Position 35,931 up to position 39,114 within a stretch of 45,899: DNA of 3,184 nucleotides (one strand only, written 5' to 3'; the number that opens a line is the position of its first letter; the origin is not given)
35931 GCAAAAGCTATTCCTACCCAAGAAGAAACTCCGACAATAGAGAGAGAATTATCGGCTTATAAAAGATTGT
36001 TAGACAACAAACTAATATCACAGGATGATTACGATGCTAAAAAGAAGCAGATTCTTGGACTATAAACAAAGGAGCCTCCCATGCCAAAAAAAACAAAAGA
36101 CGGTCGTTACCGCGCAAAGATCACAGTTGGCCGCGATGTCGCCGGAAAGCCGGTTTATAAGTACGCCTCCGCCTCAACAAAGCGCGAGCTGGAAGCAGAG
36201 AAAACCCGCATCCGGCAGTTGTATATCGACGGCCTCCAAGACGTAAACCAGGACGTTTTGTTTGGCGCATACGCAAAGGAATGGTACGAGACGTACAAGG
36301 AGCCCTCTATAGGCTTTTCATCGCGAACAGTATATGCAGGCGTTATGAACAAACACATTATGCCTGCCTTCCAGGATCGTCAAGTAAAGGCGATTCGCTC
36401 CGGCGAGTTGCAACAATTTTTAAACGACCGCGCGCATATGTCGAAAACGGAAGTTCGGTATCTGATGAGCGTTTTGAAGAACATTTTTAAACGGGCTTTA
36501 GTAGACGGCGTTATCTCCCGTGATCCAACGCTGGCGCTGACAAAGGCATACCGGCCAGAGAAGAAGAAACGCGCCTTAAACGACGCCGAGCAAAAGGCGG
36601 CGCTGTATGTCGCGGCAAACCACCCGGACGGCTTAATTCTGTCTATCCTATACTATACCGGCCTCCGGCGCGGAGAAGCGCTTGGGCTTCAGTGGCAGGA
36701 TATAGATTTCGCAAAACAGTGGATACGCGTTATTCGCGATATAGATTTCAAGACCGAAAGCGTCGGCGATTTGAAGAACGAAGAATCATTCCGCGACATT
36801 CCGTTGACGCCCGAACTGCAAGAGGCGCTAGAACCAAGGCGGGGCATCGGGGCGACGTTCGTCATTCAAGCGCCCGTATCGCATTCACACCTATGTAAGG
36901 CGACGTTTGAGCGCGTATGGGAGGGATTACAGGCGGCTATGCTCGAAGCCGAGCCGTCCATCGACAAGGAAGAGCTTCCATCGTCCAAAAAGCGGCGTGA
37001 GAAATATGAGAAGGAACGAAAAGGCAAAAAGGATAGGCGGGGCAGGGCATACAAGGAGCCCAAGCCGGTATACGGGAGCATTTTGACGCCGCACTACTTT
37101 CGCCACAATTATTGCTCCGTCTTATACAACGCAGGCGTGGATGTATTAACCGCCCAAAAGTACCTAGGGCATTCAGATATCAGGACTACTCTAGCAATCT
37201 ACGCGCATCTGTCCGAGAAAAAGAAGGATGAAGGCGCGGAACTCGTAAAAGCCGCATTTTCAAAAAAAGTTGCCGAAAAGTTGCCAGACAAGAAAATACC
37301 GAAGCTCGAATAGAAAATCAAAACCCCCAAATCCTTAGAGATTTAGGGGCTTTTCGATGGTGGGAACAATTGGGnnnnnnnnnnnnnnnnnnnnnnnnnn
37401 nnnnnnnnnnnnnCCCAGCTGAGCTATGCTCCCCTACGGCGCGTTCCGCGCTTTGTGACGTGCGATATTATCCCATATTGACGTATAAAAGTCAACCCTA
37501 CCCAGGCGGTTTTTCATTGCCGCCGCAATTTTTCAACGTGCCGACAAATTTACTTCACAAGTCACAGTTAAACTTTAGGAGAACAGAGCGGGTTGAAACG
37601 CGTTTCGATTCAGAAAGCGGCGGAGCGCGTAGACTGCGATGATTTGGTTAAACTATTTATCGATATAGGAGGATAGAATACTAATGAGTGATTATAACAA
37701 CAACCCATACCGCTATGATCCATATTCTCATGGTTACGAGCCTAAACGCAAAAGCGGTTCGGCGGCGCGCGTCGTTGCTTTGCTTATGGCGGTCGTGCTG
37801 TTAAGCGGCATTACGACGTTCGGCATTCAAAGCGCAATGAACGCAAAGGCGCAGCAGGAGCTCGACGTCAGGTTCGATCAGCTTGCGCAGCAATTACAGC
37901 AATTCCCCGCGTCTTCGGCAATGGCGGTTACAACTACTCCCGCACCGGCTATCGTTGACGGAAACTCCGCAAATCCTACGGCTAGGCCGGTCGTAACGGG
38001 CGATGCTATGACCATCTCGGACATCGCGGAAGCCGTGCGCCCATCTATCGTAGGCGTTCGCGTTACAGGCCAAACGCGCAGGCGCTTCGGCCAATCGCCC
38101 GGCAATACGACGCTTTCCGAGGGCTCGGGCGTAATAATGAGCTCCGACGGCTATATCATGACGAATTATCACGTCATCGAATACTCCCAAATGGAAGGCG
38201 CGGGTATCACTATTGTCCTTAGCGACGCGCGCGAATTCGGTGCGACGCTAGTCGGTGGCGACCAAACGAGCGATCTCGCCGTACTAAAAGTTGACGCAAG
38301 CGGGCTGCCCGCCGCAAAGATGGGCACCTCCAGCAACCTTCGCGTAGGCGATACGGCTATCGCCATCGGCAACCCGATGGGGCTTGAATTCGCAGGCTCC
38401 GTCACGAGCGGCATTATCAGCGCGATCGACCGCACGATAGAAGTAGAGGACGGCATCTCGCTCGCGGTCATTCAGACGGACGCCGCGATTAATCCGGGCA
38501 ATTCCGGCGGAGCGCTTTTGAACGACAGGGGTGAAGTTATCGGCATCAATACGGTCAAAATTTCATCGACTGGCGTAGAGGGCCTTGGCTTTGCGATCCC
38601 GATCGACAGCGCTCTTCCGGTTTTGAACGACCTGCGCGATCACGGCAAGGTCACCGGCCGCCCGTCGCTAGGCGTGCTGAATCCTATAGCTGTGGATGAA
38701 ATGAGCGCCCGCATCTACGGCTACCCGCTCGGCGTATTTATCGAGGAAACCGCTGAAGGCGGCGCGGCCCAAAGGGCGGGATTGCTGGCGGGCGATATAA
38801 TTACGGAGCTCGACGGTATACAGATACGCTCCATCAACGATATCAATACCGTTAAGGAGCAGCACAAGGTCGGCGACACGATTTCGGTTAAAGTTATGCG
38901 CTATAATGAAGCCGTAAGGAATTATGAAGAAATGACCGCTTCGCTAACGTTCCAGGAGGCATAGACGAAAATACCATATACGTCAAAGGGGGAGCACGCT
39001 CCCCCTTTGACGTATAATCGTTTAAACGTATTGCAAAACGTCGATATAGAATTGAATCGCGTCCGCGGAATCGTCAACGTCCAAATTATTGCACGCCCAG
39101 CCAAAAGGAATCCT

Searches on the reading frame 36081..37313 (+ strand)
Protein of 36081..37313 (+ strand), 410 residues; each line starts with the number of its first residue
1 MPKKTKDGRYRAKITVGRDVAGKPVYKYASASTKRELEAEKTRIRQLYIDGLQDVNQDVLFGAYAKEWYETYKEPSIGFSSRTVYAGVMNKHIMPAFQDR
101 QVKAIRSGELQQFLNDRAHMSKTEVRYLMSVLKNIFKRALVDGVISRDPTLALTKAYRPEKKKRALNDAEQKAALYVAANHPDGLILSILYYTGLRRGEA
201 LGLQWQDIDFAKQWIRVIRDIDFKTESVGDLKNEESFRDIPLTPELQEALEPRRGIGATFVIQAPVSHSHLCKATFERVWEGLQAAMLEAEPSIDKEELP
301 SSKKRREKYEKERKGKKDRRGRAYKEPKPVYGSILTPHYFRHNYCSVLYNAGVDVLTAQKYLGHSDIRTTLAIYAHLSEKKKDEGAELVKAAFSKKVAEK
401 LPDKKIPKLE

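Call 28: search_protein_families(library=pfam, proteins=[window:36081-37313:+], max_evalue=0.001)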
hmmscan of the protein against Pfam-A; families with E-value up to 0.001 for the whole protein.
window:36081-37313:+ (410 aa): 3 families
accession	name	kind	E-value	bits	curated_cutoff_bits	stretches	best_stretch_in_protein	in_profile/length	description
PF00589.27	Phage_integrase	-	7.8e-24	84.8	27.1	1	176-379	12-170/172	Phage integrase family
PF14659.12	Phage_int_SAM_3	-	7.3e-11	42.6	22.6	1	61-116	2-56/58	Phage integrase, N-terminal SAM-like domain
PF22022.2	Phage_int_M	-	2.2e-07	31.5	27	1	61-155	1-95/96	Phage integrase central domain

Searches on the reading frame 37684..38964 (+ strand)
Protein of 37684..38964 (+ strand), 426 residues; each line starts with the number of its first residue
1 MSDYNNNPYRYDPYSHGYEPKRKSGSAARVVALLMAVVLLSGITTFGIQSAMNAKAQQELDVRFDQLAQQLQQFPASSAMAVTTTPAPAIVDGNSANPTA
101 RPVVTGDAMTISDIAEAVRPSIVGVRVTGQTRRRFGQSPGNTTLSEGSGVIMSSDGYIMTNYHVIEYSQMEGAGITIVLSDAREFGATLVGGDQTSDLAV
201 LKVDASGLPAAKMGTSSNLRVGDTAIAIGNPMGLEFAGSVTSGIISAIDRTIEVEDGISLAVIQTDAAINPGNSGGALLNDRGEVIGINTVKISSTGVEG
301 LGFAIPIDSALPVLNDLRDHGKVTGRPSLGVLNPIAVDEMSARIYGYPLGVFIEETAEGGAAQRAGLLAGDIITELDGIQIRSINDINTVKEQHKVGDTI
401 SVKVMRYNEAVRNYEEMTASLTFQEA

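Call 28: search_protein_families(library=pfam, proteins=[window:37684-38964:+], max_evalue=0.001)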
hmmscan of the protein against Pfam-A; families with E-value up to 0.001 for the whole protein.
window:37684-38964:+ (426 aa): 6 families
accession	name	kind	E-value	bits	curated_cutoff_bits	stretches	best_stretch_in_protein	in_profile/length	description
PF13365.12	Trypsin_2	-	2.6e-34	119.5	27.6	1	147-288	1-144/144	Trypsin-like peptidase domain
PF00089.32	Trypsin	-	1.3e-16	61.5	20.6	1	132-313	6-219/220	Trypsin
PF13180.12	PDZ_2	-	8.3e-11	42.5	27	1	350-409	13-72/80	PDZ domain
PF17820.7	PDZ_6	-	2.7e-08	33.9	27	1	353-387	2-36/54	PDZ domain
PF00595.29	PDZ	-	3.8e-08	34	23.2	1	350-405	26-81/81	PDZ domain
PF10459.15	Peptidase_S46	-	0.00068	18.9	22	0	265-289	626-650/698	Peptidase S46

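Call 95: find_encoding_contigs(protein=window:37684-38964:+, flank=1000, max_places=3)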
Protein window:37684-38964:+ (426 aa): 7 contigs read that carry it; 1 place shown.
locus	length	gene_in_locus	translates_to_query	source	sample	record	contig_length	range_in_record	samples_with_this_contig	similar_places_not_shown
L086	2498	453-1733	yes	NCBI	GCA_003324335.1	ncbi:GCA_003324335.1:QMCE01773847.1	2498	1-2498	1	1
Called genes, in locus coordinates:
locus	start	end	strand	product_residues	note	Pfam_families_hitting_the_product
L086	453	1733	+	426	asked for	PF00089:Trypsin, PF13365:Trypsin_2, PF13180:PDZ_2, PF00595:PDZ, PF17820:PDZ_6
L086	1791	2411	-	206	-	-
